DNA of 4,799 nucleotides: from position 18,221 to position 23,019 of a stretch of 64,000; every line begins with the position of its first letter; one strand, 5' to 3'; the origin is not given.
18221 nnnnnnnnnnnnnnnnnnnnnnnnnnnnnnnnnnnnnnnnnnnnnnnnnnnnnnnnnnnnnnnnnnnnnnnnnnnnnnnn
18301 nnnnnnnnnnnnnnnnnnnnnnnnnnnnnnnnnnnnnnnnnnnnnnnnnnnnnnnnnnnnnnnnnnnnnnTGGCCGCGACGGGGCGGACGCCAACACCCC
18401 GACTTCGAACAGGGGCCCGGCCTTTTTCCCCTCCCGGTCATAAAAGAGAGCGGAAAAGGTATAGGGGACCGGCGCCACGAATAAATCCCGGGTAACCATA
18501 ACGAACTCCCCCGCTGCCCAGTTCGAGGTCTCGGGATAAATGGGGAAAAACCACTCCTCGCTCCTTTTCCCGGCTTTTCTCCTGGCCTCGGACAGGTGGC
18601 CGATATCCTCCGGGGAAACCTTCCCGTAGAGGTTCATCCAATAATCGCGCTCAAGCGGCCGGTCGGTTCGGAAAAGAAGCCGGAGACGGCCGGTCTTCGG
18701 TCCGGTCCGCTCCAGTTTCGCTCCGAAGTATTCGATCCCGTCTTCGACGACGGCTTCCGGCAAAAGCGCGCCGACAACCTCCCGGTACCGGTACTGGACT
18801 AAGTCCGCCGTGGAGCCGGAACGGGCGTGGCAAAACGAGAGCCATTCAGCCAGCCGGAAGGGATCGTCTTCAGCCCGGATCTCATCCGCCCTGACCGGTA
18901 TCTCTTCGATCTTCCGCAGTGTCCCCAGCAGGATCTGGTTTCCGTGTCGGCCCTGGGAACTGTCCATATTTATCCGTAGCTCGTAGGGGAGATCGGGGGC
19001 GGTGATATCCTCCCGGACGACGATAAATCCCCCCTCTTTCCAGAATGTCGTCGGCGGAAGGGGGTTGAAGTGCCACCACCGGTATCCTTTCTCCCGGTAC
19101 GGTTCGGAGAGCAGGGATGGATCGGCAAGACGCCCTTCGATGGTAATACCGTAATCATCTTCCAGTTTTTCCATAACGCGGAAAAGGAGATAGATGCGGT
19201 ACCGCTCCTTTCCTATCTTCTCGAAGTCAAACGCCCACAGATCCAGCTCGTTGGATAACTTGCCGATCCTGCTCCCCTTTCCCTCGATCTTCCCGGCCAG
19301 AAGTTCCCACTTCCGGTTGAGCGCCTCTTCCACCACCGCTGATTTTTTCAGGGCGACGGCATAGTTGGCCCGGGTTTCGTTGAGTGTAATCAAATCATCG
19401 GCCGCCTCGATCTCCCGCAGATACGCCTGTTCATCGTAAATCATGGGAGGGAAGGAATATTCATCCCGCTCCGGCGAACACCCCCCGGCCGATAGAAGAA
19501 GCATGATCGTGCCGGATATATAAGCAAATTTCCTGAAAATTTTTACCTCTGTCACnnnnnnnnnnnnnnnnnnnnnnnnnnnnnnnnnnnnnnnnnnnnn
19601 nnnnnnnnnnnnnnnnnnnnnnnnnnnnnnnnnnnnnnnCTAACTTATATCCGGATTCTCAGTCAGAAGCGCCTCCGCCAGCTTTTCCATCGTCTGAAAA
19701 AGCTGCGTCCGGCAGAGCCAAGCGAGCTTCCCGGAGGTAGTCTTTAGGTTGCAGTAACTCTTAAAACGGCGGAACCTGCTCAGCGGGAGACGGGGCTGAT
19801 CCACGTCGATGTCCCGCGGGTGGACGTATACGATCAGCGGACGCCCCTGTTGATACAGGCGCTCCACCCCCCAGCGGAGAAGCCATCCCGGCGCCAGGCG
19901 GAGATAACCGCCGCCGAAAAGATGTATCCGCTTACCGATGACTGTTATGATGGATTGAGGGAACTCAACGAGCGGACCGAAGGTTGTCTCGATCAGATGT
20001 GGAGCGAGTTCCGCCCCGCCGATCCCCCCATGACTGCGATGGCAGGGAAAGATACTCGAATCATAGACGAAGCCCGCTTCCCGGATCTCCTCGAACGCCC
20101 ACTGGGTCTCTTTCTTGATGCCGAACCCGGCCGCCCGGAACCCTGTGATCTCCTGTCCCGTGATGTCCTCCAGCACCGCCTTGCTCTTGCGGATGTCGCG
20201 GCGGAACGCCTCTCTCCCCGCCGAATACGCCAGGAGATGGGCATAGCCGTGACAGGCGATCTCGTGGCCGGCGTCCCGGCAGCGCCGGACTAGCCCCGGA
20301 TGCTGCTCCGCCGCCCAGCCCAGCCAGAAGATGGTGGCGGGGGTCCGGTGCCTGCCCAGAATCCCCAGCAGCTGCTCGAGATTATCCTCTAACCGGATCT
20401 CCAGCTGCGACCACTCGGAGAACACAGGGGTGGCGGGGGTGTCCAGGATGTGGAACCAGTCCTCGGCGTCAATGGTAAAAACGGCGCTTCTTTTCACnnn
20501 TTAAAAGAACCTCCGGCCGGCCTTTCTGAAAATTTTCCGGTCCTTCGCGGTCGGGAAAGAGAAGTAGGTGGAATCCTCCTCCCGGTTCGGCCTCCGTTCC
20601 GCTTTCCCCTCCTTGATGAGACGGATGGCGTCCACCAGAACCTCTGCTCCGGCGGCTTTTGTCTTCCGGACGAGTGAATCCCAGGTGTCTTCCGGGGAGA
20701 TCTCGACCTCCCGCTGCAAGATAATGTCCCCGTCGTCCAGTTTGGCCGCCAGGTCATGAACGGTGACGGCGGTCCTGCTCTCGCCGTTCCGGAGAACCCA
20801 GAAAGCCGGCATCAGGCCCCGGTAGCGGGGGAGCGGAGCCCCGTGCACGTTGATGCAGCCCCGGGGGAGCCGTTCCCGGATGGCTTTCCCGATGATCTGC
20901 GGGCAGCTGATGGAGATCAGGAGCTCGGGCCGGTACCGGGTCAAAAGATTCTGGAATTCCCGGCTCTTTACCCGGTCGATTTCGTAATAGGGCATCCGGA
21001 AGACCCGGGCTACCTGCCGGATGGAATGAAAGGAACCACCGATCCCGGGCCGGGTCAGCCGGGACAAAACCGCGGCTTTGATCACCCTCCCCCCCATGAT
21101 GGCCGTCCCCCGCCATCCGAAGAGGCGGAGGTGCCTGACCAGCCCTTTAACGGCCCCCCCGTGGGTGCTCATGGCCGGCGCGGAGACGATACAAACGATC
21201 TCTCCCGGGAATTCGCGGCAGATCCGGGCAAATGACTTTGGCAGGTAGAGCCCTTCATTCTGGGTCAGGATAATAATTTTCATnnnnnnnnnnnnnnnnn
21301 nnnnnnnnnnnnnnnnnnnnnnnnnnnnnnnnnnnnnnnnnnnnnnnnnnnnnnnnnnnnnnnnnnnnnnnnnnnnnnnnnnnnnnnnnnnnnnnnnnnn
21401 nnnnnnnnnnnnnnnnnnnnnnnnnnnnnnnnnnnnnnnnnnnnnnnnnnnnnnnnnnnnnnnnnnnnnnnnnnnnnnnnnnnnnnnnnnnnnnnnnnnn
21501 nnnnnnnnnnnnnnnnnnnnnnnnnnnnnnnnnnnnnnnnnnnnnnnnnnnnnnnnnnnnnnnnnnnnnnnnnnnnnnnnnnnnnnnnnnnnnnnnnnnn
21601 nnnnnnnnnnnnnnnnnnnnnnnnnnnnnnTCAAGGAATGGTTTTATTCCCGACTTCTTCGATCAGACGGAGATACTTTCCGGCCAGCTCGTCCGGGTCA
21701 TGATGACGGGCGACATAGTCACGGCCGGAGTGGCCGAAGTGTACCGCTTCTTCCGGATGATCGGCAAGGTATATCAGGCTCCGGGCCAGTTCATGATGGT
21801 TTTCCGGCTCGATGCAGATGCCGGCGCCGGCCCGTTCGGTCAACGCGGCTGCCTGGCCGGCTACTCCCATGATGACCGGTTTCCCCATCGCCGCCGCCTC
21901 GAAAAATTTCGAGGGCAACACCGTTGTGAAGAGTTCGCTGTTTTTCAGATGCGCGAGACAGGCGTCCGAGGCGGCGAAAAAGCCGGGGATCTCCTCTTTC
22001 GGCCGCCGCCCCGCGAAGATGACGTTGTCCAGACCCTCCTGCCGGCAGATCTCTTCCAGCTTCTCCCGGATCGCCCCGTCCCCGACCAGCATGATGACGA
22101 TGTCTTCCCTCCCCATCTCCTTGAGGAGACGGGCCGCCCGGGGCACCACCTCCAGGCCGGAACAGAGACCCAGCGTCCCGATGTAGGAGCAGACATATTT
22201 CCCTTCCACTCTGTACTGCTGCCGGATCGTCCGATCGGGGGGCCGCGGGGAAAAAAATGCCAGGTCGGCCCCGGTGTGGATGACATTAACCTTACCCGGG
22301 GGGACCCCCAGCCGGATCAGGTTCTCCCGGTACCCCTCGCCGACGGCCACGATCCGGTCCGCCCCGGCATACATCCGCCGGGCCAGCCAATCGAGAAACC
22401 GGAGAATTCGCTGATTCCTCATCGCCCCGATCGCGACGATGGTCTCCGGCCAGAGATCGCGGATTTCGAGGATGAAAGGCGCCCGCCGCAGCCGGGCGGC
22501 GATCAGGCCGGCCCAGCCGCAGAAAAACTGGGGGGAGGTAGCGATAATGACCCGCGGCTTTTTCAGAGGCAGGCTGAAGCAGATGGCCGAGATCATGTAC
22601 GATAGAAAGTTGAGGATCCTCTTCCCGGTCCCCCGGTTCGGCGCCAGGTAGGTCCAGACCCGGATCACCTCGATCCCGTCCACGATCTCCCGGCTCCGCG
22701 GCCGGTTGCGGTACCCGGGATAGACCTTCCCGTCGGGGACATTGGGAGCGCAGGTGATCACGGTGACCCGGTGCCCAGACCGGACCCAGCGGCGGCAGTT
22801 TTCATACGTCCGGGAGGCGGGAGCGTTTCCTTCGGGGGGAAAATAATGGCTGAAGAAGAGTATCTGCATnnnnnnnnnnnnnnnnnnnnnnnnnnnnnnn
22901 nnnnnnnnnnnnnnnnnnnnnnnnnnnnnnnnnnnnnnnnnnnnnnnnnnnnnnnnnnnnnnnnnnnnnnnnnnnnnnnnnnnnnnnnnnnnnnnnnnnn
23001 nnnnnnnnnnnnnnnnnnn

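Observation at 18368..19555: Uncharacterised lipoprotein family with an internal two-module duplication, present twice and embedded among the GT-C/Wzy genes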

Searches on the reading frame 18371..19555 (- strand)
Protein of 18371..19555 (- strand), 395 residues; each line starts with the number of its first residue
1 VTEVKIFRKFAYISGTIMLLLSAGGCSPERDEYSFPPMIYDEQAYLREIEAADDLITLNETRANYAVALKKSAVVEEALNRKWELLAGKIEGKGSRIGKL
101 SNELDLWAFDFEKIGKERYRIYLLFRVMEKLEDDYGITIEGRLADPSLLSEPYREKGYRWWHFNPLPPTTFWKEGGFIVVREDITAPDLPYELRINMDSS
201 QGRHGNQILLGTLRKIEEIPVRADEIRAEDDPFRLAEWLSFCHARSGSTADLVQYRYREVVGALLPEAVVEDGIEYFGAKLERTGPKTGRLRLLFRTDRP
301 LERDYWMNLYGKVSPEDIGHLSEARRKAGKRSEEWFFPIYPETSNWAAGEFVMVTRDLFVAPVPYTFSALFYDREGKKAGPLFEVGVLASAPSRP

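Call 6: search_protein_families(library=pfam, proteins=[window:18371-19555:-], max_evalue=1)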
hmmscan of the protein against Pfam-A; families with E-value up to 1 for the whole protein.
window:18371-19555:- (395 aa): 0 families

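Call 7: search_protein_families(library=ncbifam, proteins=[window:18371-19555:-], max_evalue=1)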
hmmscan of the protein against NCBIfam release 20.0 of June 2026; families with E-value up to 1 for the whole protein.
window:18371-19555:- (395 aa): 0 families

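Call 24: find_homologous_proteins(query=window:18371-19555:-, max_evalue=0.001)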
Query window:18371-19555:- (395 aa): 18 proteins with E <= 0.001 among 8000 candidates.
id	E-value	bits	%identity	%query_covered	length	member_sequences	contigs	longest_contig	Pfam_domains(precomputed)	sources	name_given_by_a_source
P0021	1.8e-267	905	100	100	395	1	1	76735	-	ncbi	ncbi:MAG: hypothetical protein V1789_04150 [PVC group bacterium]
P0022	7.7e-177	606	69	100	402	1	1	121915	-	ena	-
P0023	4.3e-176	604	68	100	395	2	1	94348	-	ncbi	-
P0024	5.6e-176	604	67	100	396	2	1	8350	-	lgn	-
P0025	5.0e-174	597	69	95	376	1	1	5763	-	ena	-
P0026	2.2e-153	529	59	98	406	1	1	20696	-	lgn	-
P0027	5.2e-147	508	59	99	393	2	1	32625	-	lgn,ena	-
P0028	7.7e-145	501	56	98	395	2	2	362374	-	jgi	-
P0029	2.9e-143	496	58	93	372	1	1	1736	-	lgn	-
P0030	9.6e-143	494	57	97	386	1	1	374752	-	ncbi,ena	-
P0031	3.4e-141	489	54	100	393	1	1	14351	-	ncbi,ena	-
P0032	1.4e-138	481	56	99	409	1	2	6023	-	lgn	-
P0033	6.8e-135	468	54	96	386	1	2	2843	-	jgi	jgi:hypothetical protein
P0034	6.6e-134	465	54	97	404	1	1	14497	-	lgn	-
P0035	1.2e-133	464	53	98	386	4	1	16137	-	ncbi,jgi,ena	-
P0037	1.2e-128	448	52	97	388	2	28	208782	-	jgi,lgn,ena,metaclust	metaclust:\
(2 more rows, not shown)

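Call 25: find_encoding_contigs(protein=P0030, flank=10000, max_places=1)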
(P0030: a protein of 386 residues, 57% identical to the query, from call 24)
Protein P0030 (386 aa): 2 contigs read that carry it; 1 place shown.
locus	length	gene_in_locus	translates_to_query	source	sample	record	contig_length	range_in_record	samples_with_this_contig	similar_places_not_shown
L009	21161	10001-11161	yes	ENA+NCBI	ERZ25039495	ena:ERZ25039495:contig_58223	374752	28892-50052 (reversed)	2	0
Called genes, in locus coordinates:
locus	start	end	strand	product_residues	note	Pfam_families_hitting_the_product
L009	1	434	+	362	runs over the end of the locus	-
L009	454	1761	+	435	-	PF01943:Polysacc_synt, PF13440:Polysacc_synt_3 (weak)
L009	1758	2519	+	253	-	PF01636:APH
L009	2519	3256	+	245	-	PF13489:Methyltransf_23, PF13847:Methyltransf_31, PF08241:Methyltransf_11, PF08242:Methyltransf_12, PF13649:Methyltransf_25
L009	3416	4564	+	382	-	PF09587:PGA_cap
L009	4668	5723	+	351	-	-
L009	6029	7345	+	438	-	PF04932:Wzy_C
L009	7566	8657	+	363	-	PF13439:Glyco_transf_4, PF13579:Glyco_trans_4_4, PF20706:GT4-conflict (weak), PF00534:Glycos_transf_1, PF13692:Glyco_trans_1_4, PF13524:Glyco_trans_1_2 (weak)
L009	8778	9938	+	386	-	PF00534:Glycos_transf_1, PF13692:Glyco_trans_1_4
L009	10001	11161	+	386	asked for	-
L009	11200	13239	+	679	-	-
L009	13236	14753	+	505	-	-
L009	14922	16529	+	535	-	-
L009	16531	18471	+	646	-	-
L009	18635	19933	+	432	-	-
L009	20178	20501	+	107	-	-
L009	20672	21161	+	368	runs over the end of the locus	-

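Call 26: find_encoding_contigs(protein=P0037, flank=10000, max_places=2)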
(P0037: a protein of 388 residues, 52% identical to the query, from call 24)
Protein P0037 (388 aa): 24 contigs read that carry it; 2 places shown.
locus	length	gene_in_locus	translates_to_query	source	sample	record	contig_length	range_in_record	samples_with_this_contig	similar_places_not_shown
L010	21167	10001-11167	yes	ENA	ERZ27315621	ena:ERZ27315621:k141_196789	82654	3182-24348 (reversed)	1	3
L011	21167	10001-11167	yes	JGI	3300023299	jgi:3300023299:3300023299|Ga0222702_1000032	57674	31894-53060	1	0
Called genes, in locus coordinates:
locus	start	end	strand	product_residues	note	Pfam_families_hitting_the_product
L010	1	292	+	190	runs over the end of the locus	PF05711:TylF, PF13578:Methyltransf_24 (weak)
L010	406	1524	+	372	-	PF13439:Glyco_transf_4 (weak), PF13579:Glyco_trans_4_4 (faint), PF00534:Glycos_transf_1, PF13692:Glyco_trans_1_4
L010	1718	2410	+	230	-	PF02348:CTP_transf_3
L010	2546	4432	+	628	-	PF03102:NeuB, PF08666:SAF, PF01261:AP_endonuc_2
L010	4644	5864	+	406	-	-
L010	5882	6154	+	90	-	-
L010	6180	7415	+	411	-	PF13579:Glyco_trans_4_4, PF00534:Glycos_transf_1, PF13692:Glyco_trans_1_4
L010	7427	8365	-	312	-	PF01370:Epimerase, PF02719:Polysacc_synt_2 (faint), PF04321:RmlD_sub_bind, PF16363:GDP_Man_Dehyd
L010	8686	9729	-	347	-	PF01370:Epimerase, PF04321:RmlD_sub_bind (weak), PF16363:GDP_Man_Dehyd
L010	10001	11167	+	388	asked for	-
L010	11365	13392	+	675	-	-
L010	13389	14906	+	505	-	PF13231:PMT_2 (faint)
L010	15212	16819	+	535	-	-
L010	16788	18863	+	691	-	-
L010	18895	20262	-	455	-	PF00884:Sulfatase, PF01663:Phosphodiest, PF16347:SGSH_C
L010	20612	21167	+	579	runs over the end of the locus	PF00107:ADH_zinc_N, PF01408:GFO_IDH_MocA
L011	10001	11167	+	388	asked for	-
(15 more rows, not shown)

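Call 66: find_encoding_contigs(protein=P0027, flank=10000, max_places=1)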
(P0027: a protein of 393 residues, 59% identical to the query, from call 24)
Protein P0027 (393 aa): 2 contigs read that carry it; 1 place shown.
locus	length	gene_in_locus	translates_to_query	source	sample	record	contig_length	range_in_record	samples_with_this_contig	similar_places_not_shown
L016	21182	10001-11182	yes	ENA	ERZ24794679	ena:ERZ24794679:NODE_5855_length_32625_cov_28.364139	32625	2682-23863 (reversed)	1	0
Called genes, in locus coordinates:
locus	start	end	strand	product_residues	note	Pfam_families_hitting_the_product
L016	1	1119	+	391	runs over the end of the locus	PF01943:Polysacc_synt (weak), PF13440:Polysacc_synt_3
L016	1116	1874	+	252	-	PF01636:APH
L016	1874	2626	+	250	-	PF13489:Methyltransf_23, PF13847:Methyltransf_31, PF08241:Methyltransf_11, PF08242:Methyltransf_12, PF13649:Methyltransf_25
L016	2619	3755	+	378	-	PF09587:PGA_cap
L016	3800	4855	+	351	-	PF08443:RimK (faint)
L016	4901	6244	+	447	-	PF04932:Wzy_C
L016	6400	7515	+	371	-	PF13439:Glyco_transf_4, PF13579:Glyco_trans_4_4, PF20706:GT4-conflict (weak), PF00534:Glycos_transf_1, PF13692:Glyco_trans_1_4, PF13524:Glyco_trans_1_2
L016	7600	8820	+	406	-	PF13439:Glyco_transf_4, PF13579:Glyco_trans_4_4, PF20706:GT4-conflict, PF00534:Glycos_transf_1, PF13692:Glyco_trans_1_4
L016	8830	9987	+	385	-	-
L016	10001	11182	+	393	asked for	-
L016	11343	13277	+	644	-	-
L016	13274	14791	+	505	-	-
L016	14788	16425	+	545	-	-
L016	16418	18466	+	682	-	-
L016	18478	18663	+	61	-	-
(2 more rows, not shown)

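Call 69: search_protein_families(library=pfam, proteins=[L010:13389-14903:+, L009:13236-14750:+, L009:16531-18468:+, L010:16788-18860:+, L010:15212-16816:+, L010:11365-13389:+], max_evalue=1)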
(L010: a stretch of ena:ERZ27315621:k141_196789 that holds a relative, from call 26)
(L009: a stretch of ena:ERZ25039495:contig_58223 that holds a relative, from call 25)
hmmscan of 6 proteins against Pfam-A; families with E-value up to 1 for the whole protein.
L010:13389-14903:+ (505 aa): 1 family
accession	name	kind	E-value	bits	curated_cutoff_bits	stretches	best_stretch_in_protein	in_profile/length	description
PF13231.12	PMT_2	-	3.8e-06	27.6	26.1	1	69-221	4-153/160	Dolichyl-phosphate-mannose-protein mannosyltransferase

L009:13236-14750:+ (505 aa): 1 family
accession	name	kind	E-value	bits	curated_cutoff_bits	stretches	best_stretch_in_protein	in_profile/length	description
PF22497.1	DUF6989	-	0.065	13.4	27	1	308-411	38-144/146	Domain of unknown function (DUF6989)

L009:16531-18468:+ (646 aa): 1 family
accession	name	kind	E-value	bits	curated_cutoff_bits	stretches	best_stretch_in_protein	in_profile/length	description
PF19721.4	DUF6215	-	0.24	11.5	27.1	0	318-340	7-29/135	Family of unknown function (DUF6215)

L010:16788-18860:+ (691 aa): 2 families
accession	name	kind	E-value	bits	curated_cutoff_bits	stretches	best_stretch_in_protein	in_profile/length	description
PF09656.15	PGPGW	-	0.003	17.5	23.3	1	295-320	23-48/53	Putative transmembrane protein (PGPGW)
PF12725.13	DUF3810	-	0.014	15.2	28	1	53-138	8-93/311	Protein of unknown function (DUF3810)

L010:15212-16816:+ (535 aa): 1 family
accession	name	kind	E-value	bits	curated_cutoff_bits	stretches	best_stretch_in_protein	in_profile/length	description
PF10131.15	PTPS_related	-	0.0055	15.7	26.4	1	299-412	203-306/621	6-pyruvoyl-tetrahydropterin synthase related domain; membrane protein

L010:11365-13389:+ (675 aa): 0 families

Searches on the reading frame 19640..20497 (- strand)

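Call 10: search_protein_families(library=pfam, proteins=[window:19640-20497:-], max_evalue=0.001)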
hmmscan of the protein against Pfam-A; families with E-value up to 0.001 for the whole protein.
window:19640-20497:- (285 aa): 3 families
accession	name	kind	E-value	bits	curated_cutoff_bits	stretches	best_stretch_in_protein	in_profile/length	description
PF11959.13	DUF3473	-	3.3e-35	121.4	29.6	1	147-273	1-128/130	Domain of unknown function (DUF3473)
PF01522.26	Polysacc_deac_1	-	5e-19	68.9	23.1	1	37-134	18-115/124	Polysaccharide deacetylase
PF10096.14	DUF2334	-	0.00035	20.7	26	1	69-146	58-145/203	Uncharacterized protein conserved in bacteria (DUF2334)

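Call 12: search_protein_families(library=ncbifam, proteins=[window:19640-20497:-], max_evalue=0.001)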
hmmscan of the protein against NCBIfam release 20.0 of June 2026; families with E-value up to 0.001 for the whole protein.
window:19640-20497:- (285 aa): 9 families
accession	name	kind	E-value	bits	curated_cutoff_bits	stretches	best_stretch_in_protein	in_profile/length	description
TIGR03006.1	pepcterm_polyde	equivalog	1.1e-79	267.4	276.2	1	7-273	3-270/272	XrtA system polysaccharide deacetylase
TIGR02764.1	spore_ybaN_pdaB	equivalog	2.4e-14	53.5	237.4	1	37-124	18-105/191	polysaccharide deacetylase family sporulation protein PdaB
TIGR04243.1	nodulat_NodB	equivalog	1.4e-13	50.8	240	1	42-130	19-107/197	chitooligosaccharide deacetylase NodB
TIGR03212.1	uraD_N-term-dom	equivalog_domain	1.8e-09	37.1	424.6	1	48-149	87-184/297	allantoinase PuuE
NF045821.1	PgAcgDacpgdA1_Bac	equivalog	1.9e-09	36.8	400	1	42-135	105-199/282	peptidoglycan-N-acetylglucosamine deacetylase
TIGR02884.1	spore_pdaA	equivalog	1.2e-07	31.7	298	1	40-121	52-133/224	delta-lactam-biosynthetic de-N-acetylase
TIGR02873.1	spore_ylxY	hypoth_equivalog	2.1e-06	27.2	391.5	1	37-120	97-180/268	probable sporulation protein, polysaccharide deacetylase family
NF050820.1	PolSacchBiosHfsH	equivalog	8.9e-05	22.3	400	1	70-120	86-136/249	oligosaccharide deacetylase HfsH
NF045822.1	PgAcgDacpgdA2_Bac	equivalog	0.00032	20.1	400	1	42-121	86-165/274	peptidoglycan-N-acetylglucosamine deacetylase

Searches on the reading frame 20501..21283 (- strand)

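Call 10: search_protein_families(library=pfam, proteins=[window:20501-21283:-], max_evalue=0.001)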
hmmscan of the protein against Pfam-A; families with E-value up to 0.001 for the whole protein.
window:20501-21283:- (260 aa): 1 family
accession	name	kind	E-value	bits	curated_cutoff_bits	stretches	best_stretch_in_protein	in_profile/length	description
PF00551.24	Formyl_trans_N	-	3.1e-27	95.9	26.1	1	89-220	50-181/181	Formyl transferase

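Call 12: search_protein_families(library=ncbifam, proteins=[window:20501-21283:-], max_evalue=0.001)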
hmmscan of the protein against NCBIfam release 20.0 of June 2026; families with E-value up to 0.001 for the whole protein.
window:20501-21283:- (260 aa): 7 families
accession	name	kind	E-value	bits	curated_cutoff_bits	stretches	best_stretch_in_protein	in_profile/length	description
NF005414.0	PRK06988.1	equivalog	2.4e-31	108.8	316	1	85-251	44-210/311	formyltransferase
NF005998.1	PRK08125.1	equivalog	3.3e-29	101.8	777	1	71-251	28-208/649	bifunctional UDP-4-amino-4-deoxy-L-arabinose formyltransferase/UDP-glucuronic acid oxidase ArnA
TIGR00460.1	fmt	equivalog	1.9e-28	99.5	201.5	1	99-248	60-209/315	methionyl-tRNA formyltransferase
TIGR00639.1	PurN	equivalog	1.2e-16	60.8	150.1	1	98-227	59-188/192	phosphoribosylglycinamide formyltransferase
NF005755.0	PRK07579.1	equivalog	2.5e-12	47.2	238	1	97-235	48-180/245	dTDP-4-amino-4,6-dideoxyglucose formyltransferase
NF004684.0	PRK06027.1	subfamily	2.3e-10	40.6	223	1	86-225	127-272/286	formyltetrahydrofolate deformylase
TIGR00655.1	PurU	equivalog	1.3e-09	38.1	285.95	1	86-224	122-266/280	formyltetrahydrofolate deformylase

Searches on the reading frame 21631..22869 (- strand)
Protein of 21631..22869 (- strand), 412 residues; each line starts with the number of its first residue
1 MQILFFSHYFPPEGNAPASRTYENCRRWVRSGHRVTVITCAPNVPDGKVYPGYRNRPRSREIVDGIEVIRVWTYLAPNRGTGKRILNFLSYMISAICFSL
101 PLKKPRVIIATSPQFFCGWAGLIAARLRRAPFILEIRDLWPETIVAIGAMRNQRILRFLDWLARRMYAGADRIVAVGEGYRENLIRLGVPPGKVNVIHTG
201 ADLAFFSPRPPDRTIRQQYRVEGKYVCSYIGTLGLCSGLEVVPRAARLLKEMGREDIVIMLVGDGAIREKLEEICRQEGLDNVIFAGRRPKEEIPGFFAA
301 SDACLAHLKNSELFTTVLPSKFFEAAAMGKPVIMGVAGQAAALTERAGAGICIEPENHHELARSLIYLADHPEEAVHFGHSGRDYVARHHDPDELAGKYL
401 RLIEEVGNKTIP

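Call 10: search_protein_families(library=pfam, proteins=[window:21631-22869:-], max_evalue=0.001)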
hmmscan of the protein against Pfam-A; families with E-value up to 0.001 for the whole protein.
window:21631-22869:- (412 aa): 5 families
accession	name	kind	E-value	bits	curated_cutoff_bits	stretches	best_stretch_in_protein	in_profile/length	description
PF13579.12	Glyco_trans_4_4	-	1.9e-25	90.5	29.7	1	17-200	3-158/158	Glycosyl transferase 4-like domain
PF13439.12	Glyco_transf_4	-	6.2e-20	72.3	28.5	1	21-204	8-169/170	Glycosyltransferase Family 4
PF00534.26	Glycos_transf_1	-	6.5e-19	68.5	26.4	1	214-383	4-170/172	Glycosyl transferases group 1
PF13692.12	Glyco_trans_1_4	-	9.1e-18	65.3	27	1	227-370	4-141/142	Glycosyl transferases group 1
PF13524.12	Glyco_trans_1_2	-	2.2e-09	37.8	25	1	247-398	4-141/144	Glycosyl transferase-like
